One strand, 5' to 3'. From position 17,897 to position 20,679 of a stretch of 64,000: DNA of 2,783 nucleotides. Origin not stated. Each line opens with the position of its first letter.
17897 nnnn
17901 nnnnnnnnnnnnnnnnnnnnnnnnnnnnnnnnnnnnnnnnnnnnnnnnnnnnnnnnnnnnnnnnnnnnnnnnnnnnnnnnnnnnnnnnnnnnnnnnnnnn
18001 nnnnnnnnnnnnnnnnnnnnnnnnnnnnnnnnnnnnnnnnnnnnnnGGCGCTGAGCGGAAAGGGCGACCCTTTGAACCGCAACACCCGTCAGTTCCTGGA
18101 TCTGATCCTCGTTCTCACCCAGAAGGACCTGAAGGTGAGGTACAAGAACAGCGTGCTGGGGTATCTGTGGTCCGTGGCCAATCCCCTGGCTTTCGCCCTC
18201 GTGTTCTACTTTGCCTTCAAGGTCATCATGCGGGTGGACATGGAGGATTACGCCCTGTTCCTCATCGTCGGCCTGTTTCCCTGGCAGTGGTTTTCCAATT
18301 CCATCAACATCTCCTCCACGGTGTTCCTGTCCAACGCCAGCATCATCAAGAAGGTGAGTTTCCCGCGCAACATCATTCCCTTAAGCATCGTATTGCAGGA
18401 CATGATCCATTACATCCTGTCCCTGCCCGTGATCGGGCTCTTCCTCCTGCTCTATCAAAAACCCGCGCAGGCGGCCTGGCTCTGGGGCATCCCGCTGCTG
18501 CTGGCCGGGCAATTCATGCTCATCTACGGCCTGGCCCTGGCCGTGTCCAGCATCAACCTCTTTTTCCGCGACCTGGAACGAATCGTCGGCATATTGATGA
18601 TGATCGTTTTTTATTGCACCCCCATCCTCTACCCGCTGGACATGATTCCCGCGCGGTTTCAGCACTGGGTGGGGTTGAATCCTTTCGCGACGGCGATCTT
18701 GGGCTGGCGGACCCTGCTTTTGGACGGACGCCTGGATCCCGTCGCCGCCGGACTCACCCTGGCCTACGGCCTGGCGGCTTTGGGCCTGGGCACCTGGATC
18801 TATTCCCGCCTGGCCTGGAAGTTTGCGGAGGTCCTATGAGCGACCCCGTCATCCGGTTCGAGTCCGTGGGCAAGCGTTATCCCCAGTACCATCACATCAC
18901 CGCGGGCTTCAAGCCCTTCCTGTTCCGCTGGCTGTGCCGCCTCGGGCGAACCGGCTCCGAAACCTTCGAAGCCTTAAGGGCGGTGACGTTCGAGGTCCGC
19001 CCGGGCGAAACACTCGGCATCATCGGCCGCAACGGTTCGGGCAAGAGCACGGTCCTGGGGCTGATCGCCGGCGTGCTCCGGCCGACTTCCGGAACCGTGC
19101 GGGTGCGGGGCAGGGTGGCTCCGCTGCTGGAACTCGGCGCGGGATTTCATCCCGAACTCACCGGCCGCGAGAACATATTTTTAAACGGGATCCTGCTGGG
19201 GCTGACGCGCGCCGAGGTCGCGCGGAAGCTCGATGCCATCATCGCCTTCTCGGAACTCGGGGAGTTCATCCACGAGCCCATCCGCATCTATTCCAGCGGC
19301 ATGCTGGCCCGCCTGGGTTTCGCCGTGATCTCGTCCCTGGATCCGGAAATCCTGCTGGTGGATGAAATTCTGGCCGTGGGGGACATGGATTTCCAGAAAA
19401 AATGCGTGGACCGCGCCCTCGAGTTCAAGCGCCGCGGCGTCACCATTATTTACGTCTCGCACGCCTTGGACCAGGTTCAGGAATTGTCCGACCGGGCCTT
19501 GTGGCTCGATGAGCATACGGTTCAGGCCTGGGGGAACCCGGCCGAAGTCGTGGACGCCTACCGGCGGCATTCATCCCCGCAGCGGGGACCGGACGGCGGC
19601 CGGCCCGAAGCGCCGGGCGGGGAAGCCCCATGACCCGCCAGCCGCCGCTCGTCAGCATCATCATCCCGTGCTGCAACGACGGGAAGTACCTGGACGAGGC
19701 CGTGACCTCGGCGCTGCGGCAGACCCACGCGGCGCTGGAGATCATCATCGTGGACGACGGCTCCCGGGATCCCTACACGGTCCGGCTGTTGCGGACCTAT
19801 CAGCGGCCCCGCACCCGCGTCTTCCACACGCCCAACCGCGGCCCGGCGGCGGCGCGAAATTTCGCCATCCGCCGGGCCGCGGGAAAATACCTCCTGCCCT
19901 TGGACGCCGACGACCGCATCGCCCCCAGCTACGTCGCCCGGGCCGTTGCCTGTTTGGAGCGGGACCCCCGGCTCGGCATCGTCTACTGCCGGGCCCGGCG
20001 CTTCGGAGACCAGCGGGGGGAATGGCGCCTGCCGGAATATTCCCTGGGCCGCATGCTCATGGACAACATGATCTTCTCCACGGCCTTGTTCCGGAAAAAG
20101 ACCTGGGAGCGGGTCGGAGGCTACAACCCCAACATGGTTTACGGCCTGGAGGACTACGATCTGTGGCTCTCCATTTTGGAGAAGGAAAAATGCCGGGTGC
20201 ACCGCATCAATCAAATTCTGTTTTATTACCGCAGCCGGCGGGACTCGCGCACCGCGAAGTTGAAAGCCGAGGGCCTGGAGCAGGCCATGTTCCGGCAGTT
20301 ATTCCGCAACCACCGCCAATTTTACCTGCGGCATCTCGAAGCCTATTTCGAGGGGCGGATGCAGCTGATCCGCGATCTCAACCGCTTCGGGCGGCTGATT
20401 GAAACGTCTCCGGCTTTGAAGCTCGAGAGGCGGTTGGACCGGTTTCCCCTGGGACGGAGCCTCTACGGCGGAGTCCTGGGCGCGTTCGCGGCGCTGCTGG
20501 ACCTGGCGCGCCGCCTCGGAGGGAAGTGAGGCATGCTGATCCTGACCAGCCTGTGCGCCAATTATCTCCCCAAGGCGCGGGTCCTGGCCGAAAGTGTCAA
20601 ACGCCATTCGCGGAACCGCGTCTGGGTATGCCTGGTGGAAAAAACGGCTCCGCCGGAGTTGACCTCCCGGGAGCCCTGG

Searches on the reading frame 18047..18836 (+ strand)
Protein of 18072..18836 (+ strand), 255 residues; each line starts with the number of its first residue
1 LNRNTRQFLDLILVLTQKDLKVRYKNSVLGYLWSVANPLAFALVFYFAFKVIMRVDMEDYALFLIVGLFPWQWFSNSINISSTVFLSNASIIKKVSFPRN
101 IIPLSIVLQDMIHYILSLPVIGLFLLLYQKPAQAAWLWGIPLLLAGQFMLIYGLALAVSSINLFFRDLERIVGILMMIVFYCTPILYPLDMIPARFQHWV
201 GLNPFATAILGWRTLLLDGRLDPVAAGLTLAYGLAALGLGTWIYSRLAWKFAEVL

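Call 10: search_protein_families(library=ncbifam, proteins=[window:18047-18836:+], max_evalue=0.01)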
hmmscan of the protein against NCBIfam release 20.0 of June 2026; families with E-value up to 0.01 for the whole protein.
window:18047-18836:+ (263 aa): 0 families

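Call 50: search_protein_families(library=pfam, proteins=[window:18047-18836:+], max_evalue=0.001)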
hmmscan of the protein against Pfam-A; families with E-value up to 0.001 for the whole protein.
window:18047-18836:+ (263 aa): 0 families

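Call 65: search_protein_families(library=pfam, proteins=[window:18072-18836:+], max_evalue=10)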
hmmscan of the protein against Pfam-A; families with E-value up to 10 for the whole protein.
window:18072-18836:+ (255 aa): 2 families
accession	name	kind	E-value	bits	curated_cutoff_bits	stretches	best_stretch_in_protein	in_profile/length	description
PF01061.29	ABC2_membrane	-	5.7e-13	49.3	26.9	1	12-213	3-207/211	ABC-2 type transporter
PF02656.20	DUF202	-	3.2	8.7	23.4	0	113-155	15-60/68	Domain of unknown function (DUF202)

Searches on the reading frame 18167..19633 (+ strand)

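Call 7: search_protein_families(library=pfam, proteins=[window:18167-19633:+], max_evalue=0.01)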
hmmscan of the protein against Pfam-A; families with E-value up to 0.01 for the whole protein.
window:18167-19633:+ (488 aa): 3 families
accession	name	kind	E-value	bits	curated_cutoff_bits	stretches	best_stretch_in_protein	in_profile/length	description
PF00005.33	ABC_tran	-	3.9e-19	70.1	25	1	270-401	1-135/137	ABC transporter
PF13555.12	AAA_29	-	0.00029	21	27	1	273-308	15-50/61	P-loop containing region of AAA domain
PF13304.12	AAA_21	-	0.00067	20.3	27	1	284-304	3-23/304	AAA domain, putative AbiEii toxin, Type IV TA system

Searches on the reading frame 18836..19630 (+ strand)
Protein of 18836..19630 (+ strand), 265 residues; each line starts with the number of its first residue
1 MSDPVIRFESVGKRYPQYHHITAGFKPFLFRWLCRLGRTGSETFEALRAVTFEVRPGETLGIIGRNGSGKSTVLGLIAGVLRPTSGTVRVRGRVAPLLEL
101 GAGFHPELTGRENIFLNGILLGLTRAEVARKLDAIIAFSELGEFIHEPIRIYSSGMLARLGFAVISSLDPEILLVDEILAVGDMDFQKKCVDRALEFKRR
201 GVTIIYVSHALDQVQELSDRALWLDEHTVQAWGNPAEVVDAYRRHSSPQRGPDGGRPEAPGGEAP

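Call 10: search_protein_families(library=ncbifam, proteins=[window:18836-19630:+], max_evalue=0.01)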
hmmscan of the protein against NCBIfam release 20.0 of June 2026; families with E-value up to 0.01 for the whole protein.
window:18836-19630:+ (265 aa): 184 families (the best 25 are shown)
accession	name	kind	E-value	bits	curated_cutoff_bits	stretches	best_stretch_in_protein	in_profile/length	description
NF010065.0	PRK13545.1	equivalog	6.9e-65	219.7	538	1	6-244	5-236/549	teichoic acids export protein ATP-binding subunit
NF050108.1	galactan_ABC_ATP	equivalog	8.8e-60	201.9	400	1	43-244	41-242/244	galactan export ABC transporter ATP-binding subunit Wzt/RfbE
NF010066.0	PRK13546.1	equivalog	1.6e-52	178.5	320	1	39-244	32-236/264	teichoic acids export ABC transporter ATP-binding subunit TagH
TIGR01188.1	drrA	subfamily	3.2e-29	102.2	312.45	2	106-238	79-211/302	daunorubicin resistance ABC transporter, ATP-binding protein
TIGR04521.1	ECF_ATPase_2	equivalog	1e-25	90.4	330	2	43-94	17-68/279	energy-coupling factor transporter ATPase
TIGR04520.1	ECF_ATPase_1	equivalog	3.6e-23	82.3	315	2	43-93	14-64/269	energy-coupling factor transporter ATPase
NF011692.0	PRK15112.1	equivalog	1.6e-21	77.1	452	2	36-90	19-73/269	putrescine export ABC transporter ATP-binding protein SapF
TIGR01166.1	cbiO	subfamily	1.1e-20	73.9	211.8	2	44-93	5-54/190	cobalt ABC transporter, ATP-binding protein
NF010156.0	PRK13635.1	equivalog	2.8e-20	72.6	392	2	45-93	21-69/279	energy-coupling factor ABC transporter ATP-binding protein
NF010068.0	PRK13548.1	equivalog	3.5e-20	72.2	261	2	46-93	20-67/261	heme ABC transporter ATP-binding protein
TIGR03864.1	PQQ_ABC_ATP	hypoth_equivalog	1.2e-19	70.7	302.25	1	45-241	15-222/236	ABC transporter, ATP-binding subunit, PQQ-dependent alcohol dehydrogenase system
NF040873.1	AztA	equivalog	1.9e-19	70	220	2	44-93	5-54/191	zinc ABC transporter ATP-binding protein AztA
NF010059.0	PRK13536.1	equivalog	2.4e-19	69.3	549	1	48-240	60-263/342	nodulation factor ABC transporter ATP-binding protein NodI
TIGR03375.1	type_I_sec_LssB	subfamily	4e-19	68.4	693.1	2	44-92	480-528/696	type I secretion system permease/ATPase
TIGR03740.1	galliderm_ABC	subfamily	6e-19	68.6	309.75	1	46-220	15-193/223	lantibiotic protection ABC transporter ATP-binding subunit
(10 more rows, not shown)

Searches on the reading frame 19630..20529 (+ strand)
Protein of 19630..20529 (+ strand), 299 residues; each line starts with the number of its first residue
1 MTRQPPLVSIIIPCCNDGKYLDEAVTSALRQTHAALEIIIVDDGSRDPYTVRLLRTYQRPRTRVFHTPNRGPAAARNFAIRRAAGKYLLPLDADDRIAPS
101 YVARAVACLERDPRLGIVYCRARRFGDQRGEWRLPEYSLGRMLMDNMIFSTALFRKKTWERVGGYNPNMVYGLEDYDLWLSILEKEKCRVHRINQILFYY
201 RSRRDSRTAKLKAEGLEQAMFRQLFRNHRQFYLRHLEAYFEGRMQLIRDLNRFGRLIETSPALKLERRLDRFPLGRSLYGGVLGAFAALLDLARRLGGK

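Call 7: search_protein_families(library=pfam, proteins=[window:19630-20529:+], max_evalue=0.01)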
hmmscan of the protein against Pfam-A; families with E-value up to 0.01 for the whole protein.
window:19630-20529:+ (299 aa): 6 families
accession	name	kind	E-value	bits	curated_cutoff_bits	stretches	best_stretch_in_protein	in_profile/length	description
PF00535.33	Glycos_transf_2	-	2.4e-34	119.2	23.3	1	9-163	1-151/168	Glycosyl transferase family 2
PF13641.12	Glyco_tranf_2_3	-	3.4e-13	50.6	27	1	5-191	1-202/230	Glycosyltransferase like family 2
PF10111.15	Glyco_tranf_2_2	-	6.3e-11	42.7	27.3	1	9-103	1-100/276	Glycosyltransferase like family 2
PF13704.12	Glyco_tranf_2_4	-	0.0011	19.9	27.5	0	17-95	3-82/98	Glycosyl transferase family 2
PF02709.20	Glyco_transf_7C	-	0.003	17.6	23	1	153-196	25-69/78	N-terminal domain of galactosyltransferase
PF13632.12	Glyco_trans_2_3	-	0.0031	17.8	27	0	89-205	3-128/198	Glycosyl transferase family group 2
